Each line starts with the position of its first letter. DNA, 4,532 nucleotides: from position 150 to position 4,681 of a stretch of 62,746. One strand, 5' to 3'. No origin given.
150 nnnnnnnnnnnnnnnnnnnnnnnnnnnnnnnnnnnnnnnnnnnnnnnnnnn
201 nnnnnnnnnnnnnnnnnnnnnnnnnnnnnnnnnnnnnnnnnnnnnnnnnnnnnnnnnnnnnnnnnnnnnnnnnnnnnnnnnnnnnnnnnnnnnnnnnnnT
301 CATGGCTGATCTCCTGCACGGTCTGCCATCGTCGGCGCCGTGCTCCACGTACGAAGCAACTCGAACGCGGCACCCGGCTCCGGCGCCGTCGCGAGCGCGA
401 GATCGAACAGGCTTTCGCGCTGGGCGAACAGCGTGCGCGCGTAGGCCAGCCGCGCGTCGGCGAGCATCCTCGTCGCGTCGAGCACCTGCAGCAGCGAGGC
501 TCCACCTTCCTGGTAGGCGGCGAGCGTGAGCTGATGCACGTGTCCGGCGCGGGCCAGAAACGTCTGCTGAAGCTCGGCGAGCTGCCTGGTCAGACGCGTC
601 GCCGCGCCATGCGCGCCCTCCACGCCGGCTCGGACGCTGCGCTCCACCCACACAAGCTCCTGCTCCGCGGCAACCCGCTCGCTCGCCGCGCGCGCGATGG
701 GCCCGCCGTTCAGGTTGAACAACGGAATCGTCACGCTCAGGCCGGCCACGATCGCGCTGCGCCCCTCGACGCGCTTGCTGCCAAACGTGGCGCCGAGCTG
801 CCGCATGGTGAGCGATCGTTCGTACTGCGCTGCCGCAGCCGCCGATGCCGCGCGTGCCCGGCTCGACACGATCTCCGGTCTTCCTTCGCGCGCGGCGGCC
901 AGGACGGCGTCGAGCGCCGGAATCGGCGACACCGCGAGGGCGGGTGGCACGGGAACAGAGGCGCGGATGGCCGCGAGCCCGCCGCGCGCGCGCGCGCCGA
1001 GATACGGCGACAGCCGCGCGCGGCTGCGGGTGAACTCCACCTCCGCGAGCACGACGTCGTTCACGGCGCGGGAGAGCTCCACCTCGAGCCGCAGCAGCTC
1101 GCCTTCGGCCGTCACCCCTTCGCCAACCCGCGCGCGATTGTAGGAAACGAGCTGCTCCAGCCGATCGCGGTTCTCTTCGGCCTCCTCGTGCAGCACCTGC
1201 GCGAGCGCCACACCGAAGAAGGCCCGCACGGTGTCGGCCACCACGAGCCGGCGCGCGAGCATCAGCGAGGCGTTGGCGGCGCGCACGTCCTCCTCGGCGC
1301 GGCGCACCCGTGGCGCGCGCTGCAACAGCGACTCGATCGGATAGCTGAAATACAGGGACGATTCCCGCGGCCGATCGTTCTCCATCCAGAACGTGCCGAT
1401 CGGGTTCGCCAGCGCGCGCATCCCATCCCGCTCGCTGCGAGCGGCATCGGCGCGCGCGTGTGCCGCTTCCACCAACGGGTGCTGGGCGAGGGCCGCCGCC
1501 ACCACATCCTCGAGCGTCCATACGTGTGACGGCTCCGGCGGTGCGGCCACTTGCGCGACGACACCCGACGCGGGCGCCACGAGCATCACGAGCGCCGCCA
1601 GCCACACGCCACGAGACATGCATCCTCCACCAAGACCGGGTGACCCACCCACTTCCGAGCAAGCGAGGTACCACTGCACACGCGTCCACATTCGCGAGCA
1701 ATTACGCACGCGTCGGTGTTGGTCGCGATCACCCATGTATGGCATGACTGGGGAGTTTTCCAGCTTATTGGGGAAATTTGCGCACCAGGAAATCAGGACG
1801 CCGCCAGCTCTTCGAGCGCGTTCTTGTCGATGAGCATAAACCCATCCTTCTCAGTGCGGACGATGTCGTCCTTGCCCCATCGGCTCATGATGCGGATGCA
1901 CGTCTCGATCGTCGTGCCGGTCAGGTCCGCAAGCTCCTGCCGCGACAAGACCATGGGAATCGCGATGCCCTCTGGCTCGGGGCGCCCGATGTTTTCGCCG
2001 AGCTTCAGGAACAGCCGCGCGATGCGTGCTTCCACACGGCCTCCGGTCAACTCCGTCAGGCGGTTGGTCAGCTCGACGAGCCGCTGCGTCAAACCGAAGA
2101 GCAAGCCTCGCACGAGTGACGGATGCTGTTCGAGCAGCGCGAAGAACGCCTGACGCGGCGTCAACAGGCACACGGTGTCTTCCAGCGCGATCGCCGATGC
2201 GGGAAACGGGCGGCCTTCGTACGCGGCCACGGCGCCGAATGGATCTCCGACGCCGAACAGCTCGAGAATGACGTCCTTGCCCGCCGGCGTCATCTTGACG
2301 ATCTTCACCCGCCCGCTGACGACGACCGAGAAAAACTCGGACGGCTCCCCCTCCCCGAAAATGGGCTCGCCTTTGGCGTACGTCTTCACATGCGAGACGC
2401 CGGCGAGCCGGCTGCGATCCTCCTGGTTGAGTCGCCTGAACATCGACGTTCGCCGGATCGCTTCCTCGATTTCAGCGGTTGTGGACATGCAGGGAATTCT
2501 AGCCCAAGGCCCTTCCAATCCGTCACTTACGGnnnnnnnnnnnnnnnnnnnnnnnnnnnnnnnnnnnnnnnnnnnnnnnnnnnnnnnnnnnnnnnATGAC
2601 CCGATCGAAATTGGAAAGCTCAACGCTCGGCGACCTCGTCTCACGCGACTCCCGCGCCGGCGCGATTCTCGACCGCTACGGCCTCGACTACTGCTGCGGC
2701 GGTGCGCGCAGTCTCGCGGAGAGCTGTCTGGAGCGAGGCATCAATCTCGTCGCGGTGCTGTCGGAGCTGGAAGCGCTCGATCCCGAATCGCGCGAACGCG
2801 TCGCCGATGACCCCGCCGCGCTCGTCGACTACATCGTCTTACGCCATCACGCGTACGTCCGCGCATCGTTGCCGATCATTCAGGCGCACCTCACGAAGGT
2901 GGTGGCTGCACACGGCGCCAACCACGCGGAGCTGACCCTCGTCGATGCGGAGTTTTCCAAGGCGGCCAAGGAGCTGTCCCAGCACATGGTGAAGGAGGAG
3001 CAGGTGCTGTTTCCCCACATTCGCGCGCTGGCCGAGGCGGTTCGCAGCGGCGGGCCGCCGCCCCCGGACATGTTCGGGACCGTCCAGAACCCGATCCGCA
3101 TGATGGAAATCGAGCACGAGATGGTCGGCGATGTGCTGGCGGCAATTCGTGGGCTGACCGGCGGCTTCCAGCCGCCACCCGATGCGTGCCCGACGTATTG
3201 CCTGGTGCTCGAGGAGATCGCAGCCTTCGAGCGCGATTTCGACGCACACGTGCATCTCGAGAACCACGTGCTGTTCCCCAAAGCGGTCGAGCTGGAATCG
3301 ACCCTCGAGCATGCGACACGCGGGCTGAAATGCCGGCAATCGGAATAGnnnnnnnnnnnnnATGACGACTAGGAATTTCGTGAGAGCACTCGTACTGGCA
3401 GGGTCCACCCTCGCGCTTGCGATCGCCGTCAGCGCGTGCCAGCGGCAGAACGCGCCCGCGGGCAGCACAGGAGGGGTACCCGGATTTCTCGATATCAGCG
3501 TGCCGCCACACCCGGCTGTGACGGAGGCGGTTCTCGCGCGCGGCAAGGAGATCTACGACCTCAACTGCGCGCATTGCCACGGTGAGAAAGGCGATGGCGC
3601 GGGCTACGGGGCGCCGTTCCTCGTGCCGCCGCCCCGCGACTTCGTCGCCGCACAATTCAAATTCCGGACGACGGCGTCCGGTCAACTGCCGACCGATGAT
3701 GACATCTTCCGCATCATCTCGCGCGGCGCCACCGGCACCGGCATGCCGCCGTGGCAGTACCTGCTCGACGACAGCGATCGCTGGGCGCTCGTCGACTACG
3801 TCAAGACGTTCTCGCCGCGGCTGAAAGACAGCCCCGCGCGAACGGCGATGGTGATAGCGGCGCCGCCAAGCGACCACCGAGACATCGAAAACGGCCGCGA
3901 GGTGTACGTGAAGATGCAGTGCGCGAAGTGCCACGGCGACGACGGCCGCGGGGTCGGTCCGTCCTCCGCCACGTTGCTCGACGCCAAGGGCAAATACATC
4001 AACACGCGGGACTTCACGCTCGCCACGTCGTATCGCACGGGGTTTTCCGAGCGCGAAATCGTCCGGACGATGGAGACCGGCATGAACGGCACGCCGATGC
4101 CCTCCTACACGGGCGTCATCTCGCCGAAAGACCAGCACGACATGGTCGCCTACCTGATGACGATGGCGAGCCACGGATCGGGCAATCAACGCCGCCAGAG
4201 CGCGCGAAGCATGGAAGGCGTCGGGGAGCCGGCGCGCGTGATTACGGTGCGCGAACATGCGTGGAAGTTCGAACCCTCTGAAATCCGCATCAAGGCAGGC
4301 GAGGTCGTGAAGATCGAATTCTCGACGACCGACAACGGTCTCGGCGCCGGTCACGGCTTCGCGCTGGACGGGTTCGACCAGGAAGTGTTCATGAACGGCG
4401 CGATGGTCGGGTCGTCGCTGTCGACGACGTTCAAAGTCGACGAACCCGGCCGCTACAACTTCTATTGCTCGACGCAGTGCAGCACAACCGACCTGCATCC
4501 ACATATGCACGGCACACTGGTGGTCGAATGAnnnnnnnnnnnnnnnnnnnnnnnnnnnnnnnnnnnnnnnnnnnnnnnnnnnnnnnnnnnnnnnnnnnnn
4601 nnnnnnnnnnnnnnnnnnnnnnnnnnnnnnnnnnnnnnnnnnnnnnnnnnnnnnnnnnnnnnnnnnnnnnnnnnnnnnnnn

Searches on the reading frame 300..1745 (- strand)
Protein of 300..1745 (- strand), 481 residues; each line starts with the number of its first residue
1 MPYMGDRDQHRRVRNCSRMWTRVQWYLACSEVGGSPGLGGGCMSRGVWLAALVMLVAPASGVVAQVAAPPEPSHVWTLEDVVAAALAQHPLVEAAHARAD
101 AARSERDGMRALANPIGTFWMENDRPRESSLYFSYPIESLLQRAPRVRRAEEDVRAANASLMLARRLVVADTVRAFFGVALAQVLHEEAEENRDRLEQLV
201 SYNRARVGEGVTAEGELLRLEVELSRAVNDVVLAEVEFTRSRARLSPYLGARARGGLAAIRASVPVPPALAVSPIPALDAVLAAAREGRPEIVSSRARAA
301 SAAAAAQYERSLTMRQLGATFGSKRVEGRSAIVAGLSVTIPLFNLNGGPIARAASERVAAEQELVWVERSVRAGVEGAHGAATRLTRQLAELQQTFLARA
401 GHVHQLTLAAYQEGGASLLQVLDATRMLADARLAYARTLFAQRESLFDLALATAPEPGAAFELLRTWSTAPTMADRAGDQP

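Call 9: search_protein_families(library=pfam, proteins=[window:300-1745:-], max_evalue=0.00001)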
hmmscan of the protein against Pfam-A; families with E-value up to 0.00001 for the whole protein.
window:300-1745:- (481 aa): 1 family
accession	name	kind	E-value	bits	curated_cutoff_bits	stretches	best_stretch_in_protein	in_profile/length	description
PF02321.23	OEP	-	9.3e-28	97.7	22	2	278-452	1-185/187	Outer membrane efflux protein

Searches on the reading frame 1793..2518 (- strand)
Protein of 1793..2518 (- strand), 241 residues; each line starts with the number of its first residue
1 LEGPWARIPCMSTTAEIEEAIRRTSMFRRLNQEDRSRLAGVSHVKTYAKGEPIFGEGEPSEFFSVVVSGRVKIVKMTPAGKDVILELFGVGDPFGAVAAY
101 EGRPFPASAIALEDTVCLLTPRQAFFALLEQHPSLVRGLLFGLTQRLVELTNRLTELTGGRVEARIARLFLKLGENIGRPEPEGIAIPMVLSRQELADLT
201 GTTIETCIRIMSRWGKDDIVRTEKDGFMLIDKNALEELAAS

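Call 9: search_protein_families(library=pfam, proteins=[window:1793-2518:-], max_evalue=0.00001)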
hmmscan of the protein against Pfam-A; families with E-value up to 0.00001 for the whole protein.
window:1793-2518:- (241 aa): 2 families
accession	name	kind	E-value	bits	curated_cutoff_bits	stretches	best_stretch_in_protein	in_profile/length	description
PF00027.35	cNMP_binding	-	9e-22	77.3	27.5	1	45-132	2-89/89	Cyclic nucleotide-binding domain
PF13545.12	HTH_Crp_2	-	1.1e-13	51.4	27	1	164-238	1-70/70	Crp-like helix-turn-helix domain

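Call 85: search_solved_structures(query=window:1793-2488:-, max_evalue=0.001)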
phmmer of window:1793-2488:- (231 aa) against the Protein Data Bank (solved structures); distinct sequences matched with E-value up to 0.001: 113 (the best 60 are shown).
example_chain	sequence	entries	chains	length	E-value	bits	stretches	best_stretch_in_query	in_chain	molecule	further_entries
3d0s_A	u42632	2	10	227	3.9e-22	82.2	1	7-225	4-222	TRANSCRIPTIONAL REGULATORY PROTEIN | PROBABLE TRANSCRIPTIONAL REGULATORY PROTEIN (PROBABLY CRP/ FNR-FAMILY)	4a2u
3i54_A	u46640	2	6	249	4.4e-22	82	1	7-225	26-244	Transcriptional regulator, Crp/Fnr family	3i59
3mzh_A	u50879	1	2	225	5.3e-22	81.7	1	8-225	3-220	PROBABLE TRANSCRIPTIONAL REGULATORY PROTEIN (PROBABLY CRP/FNR-FAMILY)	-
3h3u_A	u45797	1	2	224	6.6e-22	81.4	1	9-225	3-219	PROBABLE TRANSCRIPTIONAL REGULATORY PROTEIN (PROBABLY CRP/FNR-FAMILY)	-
4byy_A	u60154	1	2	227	8e-21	77.9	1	7-225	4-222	TRANSCRIPTIONAL REGULATOR, CRP/FNR FAMILY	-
3r6s_A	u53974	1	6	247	8.7e-21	77.7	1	7-225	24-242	transcription regulator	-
4cyd_A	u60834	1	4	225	9.8e-21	77.6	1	7-225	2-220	PROBABLE TRANSCRIPTION REGULATOR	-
7pza_A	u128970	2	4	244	1.1e-20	77.4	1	14-196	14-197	Putative cAMP-binding protein-catabolite gene activator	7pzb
7ets_A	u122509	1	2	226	2.8e-20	76.1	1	12-202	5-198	Crp/Fnr family transcriptional regulator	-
2gau_A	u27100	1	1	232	3.4e-17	66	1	17-229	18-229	transcriptional regulator, Crp/Fnr family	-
4ev0_A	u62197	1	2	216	1.1e-16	64.3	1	17-229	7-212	Transcription regulator, Crp family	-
3fx3_A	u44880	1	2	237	4.9e-16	62.2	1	6-163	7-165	Cyclic nucleotide-binding protein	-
3h3z_A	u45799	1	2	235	5.5e-16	62.1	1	6-163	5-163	Cyclic nucleotide-binding protein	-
2xgx_A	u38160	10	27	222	3.8e-15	59.3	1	33-218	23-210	GLOBAL NITROGEN REGULATOR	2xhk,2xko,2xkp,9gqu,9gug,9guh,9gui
9ya0_MA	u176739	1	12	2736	4.7e-14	55.7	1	11-115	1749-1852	PCR12, TGME49_219070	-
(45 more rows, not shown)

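Call 86: search_protein_families(library=ncbifam, proteins=[window:1793-2488:-], max_evalue=0.00001)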
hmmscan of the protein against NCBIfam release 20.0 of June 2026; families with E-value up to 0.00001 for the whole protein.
window:1793-2488:- (231 aa): 12 families
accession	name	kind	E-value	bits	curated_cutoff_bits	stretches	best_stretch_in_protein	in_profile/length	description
NF050806.1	TransRegFixKCaul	equivalog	8.3e-18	64.4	300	1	31-229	22-214/215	transcriptional regulator FixK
NF008732.0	PRK11753.1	equivalog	3.3e-15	56.1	266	1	27-213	18-204/214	cAMP-activated global transcriptional regulator CRP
NF053664.1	TransRegPtrACyano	equivalog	5.2e-15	55.3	300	1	55-221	32-191/196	Crp/Fnr family transcriptional regulator PtrA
NF006901.0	PRK09392.1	equivalog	1.4e-11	44.2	211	1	9-230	7-222/236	transcriptional activator FtrB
NF052518.1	TransRegLdrP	equivalog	1e-10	42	300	1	35-229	2-188/195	transcriptional regulator LdrP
NF045989.1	TransRegFnrLRhodb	equivalog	1.4e-10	40.8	300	1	10-218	14-223/245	transcriptional regulator FnrL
TIGR03697.1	NtcA_cyano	equivalog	1.1e-09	38.4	244.95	1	40-218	1-181/193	global nitrogen regulator NtcA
NF041163.2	encap_f2b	equivalog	2.6e-09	36.7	400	1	8-127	70-191/450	family 2B encapsulin nanocompartment shell protein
NF008365.0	PRK11161.1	subfamily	6.4e-09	35.5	228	1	20-230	34-244/250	fumarate/nitrate reduction transcriptional regulator Fnr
NF007707.0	PRK10402.1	subfamily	1.5e-07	31.3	180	1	32-230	31-219/226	transcriptional regulator YeiL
NF010499.0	PRK13918.1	equivalog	2.8e-07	30.3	274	1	31-230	11-202/205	CRP/FNR family transcriptional regulator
NF058543.1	ActPatMycb56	equivalog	9.6e-06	24.7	460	0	16-139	3-124/317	acetyltransferase Pat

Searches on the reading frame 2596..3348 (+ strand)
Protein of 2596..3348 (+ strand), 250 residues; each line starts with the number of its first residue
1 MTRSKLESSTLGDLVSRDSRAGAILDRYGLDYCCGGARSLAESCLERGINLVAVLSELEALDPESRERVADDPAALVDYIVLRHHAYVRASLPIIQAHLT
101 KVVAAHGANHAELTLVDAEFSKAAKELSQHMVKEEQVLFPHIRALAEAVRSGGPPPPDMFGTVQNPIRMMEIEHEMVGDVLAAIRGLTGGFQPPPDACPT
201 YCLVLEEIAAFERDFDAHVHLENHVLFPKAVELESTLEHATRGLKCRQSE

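Call 9: search_protein_families(library=pfam, proteins=[window:2596-3348:+], max_evalue=0.00001)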
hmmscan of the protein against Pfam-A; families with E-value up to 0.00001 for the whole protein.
window:2596-3348:+ (250 aa): 2 families
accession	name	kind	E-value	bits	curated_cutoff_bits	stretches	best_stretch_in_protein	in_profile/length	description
PF04405.19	ScdA_N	-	5.9e-17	61.5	32.5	1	9-61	3-55/56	Domain of Unknown function (DUF542)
PF01814.28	Hemerythrin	-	2.9e-15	57.3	25.3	1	79-230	4-127/127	Hemerythrin HHE cation binding domain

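Call 86: search_protein_families(library=ncbifam, proteins=[window:2596-3348:+], max_evalue=0.00001)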
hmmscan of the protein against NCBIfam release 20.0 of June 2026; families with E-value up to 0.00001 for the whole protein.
window:2596-3348:+ (250 aa): 4 families
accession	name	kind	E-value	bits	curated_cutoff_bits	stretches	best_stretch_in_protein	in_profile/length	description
TIGR03652.1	FeS_repair_RIC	equivalog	1.7e-60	204.5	204.7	1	11-230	1-216/216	iron-sulfur cluster repair di-iron protein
NF008221.0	PRK10992.1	equivalog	1.5e-42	145.6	254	1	7-232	4-218/220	iron-sulfur cluster repair protein YtfE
NF009777.0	PRK13276.1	equivalog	1.8e-30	106.4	259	1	11-229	8-222/224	iron-sulfur cluster repair di-iron protein ScdA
NF041614.1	FeSrepair_DnrN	equivalog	1.1e-14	55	300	1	75-231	14-155/157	iron-sulfur cluster repair protein DnrN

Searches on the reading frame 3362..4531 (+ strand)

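Call 9: search_protein_families(library=pfam, proteins=[window:3362-4531:+], max_evalue=0.00001)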
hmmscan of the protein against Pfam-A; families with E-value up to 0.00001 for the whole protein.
window:3362-4531:+ (389 aa): 3 families
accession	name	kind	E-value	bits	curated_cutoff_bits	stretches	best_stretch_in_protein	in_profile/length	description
PF00034.26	Cytochrom_C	-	8.6e-26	91.5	21.3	2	59-149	2-88/90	Cytochrome c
PF13442.11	Cytochrome_CBB3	-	4.9e-24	84.9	27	2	58-147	3-68/68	Cytochrome C oxidase, cbb3-type, subunit III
PF13473.12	Cupredoxin_1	-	3.9e-08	33.7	27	1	292-388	23-104/104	Cupredoxin-like domain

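Call 86: search_protein_families(library=ncbifam, proteins=[window:3362-4531:+], max_evalue=0.00001)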
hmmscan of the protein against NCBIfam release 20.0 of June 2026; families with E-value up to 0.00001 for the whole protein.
window:3362-4531:+ (389 aa): 12 families
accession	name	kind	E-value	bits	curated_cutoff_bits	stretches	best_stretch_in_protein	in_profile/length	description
NF011054.0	PRK14486.1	equivalog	7.1e-19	68.4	447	2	55-149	212-289/294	putative bifunctional cbb3-type cytochrome c oxidase subunit II/cytochrome c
TIGR00782.1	ccoP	equivalog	2.7e-16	59.7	179.95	2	167-269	195-282/285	cytochrome-c oxidase, cbb3-type subunit III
NF050122.1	bc1_QcrC_actin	exception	4.7e-13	49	200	0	54-88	37-70/253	cytochrome bc1 complex diheme cytochrome c subunit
NF033864.1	cytochrome579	equivalog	7.1e-13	48.7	280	1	48-105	40-98/179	cytochrome 579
TIGR04246.1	nitrous_NosZ_Gp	equivalog_domain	1.1e-12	47.1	625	1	244-389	439-577/578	Sec-dependent nitrous-oxide reductase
NF045930.1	Cytc6PetJCyano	equivalog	9e-08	32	135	0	163-272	16-109/110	cytochrome c6 PetJ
NF040606.1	CytoC_perox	subfamily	4.4e-07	29.5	150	0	51-75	291-315/524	di-heme-cytochrome C peroxidase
NF045773.1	cytochro_C550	exception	1.1e-06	28.6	125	0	177-201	50-75/118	cytochrome c550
TIGR04244.1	nitrous_NosZ_RR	equivalog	1.2e-06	27.4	625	1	295-389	538-627/627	TAT-dependent nitrous-oxide reductase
NF045774.1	cytochro_C551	exception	2.3e-06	27.5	118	0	15-79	8-60/110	cytochrome c551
TIGR04494.1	c550_PedF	equivalog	6.1e-06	26.2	122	0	55-149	48-129/133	cytochrome c-550 PedF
NF052460.1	L-NosZ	equivalog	6.6e-06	24.9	700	1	289-389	376-479/480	clade III lactonase-type nitrous-oxide reductase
